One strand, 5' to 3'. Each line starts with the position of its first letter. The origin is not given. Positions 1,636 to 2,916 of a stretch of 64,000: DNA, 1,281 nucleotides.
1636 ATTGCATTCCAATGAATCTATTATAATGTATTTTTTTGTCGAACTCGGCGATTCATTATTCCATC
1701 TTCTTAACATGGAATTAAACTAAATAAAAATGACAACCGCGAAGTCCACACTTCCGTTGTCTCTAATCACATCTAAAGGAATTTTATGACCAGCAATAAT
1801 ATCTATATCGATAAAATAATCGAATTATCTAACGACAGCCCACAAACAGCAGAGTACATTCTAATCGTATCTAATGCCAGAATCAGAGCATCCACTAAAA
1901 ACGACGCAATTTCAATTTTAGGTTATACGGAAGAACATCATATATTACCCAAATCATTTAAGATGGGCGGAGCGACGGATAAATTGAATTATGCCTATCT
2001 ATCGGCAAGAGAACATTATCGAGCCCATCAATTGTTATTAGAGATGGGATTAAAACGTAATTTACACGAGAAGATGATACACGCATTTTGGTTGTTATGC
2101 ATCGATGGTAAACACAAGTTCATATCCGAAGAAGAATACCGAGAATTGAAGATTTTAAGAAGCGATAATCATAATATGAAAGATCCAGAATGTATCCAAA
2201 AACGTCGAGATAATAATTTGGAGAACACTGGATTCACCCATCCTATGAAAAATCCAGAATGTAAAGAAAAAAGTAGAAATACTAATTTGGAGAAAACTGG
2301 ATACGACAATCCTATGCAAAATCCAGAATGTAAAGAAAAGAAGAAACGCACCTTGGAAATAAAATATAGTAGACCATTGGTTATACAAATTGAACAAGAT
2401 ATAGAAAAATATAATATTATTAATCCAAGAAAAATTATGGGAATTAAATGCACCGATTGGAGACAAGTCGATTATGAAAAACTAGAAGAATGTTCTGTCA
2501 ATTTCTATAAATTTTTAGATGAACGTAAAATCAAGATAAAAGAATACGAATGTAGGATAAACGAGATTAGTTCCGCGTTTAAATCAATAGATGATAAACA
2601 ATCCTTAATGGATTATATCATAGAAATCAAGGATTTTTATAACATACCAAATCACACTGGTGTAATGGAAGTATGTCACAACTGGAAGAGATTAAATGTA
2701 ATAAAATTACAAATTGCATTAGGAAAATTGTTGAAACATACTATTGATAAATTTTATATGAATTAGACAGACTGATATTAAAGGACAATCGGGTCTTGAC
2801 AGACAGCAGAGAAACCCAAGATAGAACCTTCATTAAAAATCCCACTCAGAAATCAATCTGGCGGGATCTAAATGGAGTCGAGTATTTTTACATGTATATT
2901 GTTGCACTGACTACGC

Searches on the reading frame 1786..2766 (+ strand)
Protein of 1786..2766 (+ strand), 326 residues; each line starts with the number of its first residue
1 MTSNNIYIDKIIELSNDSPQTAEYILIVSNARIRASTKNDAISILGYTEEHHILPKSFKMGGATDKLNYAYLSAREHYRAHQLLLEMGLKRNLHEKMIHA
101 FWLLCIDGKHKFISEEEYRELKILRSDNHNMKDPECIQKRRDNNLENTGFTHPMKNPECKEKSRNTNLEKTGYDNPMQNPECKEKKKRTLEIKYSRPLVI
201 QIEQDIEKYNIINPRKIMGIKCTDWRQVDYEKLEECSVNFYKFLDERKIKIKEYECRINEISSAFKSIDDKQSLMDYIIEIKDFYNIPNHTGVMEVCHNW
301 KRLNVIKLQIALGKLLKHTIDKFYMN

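Call 85: search_protein_families(library=pfam, proteins=[window:1786-2766:+], max_evalue=0.001)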
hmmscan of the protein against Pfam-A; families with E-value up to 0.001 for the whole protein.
window:1786-2766:+ (326 aa): 1 family
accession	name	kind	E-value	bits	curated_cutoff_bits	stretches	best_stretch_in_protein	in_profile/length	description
PF24308.1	DUF7487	-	1.5e-09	38.5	27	1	127-208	13-94/220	Family of unknown function (DUF7487)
